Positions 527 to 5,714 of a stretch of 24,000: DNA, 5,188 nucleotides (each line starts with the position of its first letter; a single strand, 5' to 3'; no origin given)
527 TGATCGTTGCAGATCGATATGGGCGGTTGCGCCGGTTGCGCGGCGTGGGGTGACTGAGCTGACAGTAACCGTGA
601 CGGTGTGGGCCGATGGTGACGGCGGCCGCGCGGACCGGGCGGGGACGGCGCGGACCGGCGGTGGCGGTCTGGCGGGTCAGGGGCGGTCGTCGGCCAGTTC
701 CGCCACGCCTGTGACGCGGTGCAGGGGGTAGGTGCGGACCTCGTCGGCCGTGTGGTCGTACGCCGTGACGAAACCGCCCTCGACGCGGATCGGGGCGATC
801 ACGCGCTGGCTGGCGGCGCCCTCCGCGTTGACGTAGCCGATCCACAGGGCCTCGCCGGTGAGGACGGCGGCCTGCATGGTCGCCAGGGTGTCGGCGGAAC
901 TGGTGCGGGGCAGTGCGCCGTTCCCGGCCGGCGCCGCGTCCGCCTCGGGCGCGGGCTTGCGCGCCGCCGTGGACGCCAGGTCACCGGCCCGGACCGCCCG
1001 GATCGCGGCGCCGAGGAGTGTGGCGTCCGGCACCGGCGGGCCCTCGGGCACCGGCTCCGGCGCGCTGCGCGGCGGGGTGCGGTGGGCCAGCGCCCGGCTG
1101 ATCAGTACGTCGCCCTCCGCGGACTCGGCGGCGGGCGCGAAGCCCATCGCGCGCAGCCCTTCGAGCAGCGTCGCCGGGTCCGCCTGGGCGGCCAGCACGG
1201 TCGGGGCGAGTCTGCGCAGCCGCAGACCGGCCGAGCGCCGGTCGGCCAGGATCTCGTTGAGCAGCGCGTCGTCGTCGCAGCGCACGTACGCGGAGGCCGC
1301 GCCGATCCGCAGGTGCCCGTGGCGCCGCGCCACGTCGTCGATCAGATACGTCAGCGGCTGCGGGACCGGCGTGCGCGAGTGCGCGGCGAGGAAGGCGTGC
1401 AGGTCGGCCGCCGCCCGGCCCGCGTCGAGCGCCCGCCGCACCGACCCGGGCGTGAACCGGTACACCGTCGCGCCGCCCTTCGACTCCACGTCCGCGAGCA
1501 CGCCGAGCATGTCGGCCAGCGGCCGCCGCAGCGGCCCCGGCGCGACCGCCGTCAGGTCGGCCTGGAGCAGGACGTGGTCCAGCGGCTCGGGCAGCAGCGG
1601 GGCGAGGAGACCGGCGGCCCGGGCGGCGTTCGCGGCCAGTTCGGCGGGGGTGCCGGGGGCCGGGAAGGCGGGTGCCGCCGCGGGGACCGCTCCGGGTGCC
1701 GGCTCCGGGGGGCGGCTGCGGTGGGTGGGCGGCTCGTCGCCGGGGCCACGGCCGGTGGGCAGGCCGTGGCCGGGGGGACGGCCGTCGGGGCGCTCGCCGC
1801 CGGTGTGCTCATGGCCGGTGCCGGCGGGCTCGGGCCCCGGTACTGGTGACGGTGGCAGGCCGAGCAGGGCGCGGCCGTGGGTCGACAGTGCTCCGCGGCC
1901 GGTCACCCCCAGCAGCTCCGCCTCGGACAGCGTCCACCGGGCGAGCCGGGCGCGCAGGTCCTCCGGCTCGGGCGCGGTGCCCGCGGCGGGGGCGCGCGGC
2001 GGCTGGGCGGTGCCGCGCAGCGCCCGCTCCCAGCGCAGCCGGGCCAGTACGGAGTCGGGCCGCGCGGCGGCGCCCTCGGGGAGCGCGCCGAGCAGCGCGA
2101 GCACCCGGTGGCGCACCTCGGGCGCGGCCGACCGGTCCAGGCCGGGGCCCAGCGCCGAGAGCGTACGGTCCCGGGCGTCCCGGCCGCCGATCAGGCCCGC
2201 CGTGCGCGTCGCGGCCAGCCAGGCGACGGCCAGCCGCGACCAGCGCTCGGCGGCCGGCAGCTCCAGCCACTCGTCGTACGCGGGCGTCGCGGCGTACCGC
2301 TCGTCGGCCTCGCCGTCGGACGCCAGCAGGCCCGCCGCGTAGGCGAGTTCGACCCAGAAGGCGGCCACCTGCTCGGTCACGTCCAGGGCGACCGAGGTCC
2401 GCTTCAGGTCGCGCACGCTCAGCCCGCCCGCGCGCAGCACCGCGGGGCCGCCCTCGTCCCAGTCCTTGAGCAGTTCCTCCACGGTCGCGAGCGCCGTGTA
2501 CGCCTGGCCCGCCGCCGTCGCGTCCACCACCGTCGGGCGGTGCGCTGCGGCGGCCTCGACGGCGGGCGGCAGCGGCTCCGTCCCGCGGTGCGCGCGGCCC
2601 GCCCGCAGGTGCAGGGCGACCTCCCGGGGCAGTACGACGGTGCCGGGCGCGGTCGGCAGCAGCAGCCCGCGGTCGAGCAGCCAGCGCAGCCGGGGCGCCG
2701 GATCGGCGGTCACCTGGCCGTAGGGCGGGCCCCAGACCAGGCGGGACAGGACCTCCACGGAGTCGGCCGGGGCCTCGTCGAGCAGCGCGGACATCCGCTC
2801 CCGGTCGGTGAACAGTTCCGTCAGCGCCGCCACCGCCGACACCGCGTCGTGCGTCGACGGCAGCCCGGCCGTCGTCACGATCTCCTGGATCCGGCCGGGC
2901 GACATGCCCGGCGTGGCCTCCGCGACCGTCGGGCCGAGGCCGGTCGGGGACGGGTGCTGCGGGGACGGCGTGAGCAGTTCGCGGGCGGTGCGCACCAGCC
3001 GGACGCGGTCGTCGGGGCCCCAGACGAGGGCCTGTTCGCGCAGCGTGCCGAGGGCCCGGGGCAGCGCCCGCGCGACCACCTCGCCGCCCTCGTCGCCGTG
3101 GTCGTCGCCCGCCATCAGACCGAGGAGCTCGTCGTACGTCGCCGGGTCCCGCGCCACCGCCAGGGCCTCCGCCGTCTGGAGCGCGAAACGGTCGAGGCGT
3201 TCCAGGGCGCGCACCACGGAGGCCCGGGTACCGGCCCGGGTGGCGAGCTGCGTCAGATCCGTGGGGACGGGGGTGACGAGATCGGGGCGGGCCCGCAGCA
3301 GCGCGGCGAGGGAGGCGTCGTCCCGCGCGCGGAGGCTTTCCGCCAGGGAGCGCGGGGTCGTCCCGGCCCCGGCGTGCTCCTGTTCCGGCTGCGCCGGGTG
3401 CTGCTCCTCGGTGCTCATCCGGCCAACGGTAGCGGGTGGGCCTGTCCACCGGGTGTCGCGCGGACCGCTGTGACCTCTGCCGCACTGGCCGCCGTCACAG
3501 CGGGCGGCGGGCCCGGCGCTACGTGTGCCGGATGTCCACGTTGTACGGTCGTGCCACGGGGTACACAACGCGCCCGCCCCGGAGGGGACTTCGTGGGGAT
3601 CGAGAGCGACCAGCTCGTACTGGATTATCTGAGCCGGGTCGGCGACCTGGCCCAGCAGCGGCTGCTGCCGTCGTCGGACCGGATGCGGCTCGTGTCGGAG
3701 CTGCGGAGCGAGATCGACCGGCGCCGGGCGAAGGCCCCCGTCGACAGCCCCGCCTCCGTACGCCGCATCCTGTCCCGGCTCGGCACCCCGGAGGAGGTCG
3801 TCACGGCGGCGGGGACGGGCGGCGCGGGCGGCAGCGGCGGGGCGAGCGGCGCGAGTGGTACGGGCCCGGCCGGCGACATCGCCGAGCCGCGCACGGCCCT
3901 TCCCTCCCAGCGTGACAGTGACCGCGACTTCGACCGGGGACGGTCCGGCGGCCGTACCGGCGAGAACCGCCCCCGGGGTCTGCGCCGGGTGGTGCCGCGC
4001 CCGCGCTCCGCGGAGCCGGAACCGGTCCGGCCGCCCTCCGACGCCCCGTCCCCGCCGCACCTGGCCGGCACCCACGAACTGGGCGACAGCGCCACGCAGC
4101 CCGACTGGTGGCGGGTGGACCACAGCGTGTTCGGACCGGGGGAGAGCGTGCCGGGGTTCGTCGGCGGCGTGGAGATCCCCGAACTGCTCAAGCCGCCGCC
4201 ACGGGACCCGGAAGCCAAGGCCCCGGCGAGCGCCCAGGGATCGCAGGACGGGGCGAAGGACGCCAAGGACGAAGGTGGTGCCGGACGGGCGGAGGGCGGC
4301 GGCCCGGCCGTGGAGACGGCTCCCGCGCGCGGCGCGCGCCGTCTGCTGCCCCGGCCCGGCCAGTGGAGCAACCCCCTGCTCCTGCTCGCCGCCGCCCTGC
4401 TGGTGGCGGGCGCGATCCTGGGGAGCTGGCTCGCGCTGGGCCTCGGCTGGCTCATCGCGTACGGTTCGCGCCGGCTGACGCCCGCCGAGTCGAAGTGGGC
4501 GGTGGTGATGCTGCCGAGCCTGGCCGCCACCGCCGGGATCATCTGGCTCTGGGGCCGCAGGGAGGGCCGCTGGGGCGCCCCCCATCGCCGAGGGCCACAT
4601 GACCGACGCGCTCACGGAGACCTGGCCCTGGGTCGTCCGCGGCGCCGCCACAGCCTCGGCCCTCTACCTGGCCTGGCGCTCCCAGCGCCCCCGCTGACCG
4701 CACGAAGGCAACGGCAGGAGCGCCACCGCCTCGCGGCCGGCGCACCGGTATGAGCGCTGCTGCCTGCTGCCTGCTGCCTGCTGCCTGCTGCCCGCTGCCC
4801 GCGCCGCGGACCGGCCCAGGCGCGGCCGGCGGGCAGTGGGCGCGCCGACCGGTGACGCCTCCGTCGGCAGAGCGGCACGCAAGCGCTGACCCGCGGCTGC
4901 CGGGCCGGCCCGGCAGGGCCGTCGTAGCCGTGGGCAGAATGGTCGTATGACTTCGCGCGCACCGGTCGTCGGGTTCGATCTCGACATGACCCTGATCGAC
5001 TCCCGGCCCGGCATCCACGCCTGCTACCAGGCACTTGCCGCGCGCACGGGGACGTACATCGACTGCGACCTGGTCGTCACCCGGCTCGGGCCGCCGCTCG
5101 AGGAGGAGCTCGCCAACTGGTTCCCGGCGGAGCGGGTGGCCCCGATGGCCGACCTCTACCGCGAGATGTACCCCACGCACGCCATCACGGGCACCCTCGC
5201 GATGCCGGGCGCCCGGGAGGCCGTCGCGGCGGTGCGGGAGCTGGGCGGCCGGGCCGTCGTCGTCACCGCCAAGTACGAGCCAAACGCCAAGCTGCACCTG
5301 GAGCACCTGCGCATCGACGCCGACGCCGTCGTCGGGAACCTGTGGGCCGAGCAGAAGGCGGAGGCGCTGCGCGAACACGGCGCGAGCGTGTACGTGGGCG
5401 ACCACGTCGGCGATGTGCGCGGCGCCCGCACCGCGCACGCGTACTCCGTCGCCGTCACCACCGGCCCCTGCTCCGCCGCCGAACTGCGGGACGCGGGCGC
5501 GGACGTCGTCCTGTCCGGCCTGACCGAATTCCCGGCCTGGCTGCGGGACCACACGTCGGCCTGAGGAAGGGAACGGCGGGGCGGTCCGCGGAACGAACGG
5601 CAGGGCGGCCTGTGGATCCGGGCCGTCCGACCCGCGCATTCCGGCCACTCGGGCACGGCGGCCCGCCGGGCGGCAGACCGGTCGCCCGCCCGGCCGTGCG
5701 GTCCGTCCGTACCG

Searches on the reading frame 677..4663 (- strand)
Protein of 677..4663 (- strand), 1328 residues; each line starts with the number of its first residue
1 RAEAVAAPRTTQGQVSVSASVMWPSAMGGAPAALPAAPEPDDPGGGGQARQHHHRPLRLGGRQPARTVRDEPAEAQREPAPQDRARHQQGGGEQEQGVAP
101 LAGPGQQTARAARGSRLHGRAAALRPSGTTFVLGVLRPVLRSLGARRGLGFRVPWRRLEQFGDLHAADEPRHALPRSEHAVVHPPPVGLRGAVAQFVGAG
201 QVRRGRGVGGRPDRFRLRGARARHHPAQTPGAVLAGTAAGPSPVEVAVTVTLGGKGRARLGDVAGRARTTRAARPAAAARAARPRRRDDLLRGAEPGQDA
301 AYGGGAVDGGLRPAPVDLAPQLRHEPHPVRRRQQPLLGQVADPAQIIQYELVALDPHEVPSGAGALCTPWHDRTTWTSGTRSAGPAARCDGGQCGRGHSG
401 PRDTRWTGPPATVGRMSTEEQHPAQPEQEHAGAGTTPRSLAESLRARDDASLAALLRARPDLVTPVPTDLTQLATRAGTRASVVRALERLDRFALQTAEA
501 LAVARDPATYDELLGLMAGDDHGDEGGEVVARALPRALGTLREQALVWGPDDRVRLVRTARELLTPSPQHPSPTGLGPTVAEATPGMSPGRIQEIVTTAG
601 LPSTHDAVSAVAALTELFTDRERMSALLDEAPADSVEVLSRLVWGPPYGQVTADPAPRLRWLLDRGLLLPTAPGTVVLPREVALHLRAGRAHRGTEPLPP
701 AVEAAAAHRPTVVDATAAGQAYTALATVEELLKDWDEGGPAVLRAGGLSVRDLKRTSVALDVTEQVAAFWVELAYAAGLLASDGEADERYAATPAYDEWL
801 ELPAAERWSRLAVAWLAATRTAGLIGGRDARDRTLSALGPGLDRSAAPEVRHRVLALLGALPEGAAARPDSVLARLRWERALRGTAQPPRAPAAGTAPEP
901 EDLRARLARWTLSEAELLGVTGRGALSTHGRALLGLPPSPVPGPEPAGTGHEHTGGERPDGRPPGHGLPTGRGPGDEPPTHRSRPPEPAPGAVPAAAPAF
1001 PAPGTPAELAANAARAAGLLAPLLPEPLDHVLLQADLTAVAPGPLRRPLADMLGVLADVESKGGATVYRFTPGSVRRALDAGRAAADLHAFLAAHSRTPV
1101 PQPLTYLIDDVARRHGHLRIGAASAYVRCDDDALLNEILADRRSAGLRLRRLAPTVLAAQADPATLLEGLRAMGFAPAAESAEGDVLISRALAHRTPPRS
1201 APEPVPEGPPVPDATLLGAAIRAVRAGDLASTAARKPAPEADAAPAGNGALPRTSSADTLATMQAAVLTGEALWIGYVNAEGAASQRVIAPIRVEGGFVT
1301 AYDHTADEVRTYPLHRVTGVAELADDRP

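Call 33: search_protein_families(library=pfam, proteins=[window:677-4663:-], max_evalue=0.001)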
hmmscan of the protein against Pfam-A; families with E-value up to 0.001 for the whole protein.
window:677-4663:- (1328 aa): 2 families
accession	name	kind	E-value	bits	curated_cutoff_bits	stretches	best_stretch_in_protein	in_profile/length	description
PF13625.11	Helicase_C_3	-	8.5e-46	155.5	34.2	1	1031-1153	1-125/125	Helicase conserved C-terminal domain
PF13280.12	WYL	-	1.2e-06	28.9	21.8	1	1259-1320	2-68/70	WYL domain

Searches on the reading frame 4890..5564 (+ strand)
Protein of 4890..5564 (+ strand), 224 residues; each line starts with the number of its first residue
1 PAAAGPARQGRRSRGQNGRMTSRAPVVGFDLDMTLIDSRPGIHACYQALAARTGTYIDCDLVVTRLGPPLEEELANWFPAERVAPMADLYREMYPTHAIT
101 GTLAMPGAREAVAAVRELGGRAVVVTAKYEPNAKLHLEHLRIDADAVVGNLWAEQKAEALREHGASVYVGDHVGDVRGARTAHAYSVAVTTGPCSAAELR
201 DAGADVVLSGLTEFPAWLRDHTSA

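Call 33: search_protein_families(library=pfam, proteins=[window:4890-5564:+], max_evalue=0.001)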
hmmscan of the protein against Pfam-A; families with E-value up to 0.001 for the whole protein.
window:4890-5564:+ (224 aa): 4 families
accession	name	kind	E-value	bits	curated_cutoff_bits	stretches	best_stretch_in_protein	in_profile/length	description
PF12710.13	HAD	-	2.9e-16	60.9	27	1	27-180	1-189/189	haloacid dehalogenase-like hydrolase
PF13419.12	HAD_2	-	4e-14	53.6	23.8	1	29-189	3-178/178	Haloacid dehalogenase-like hydrolase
PF00702.32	Hydrolase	-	9.2e-09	36.4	26.4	1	26-182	3-190/191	haloacid dehalogenase-like hydrolase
PF13242.12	Hydrolase_like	-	2e-05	24.8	22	1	164-213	22-74/75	HAD-hyrolase-like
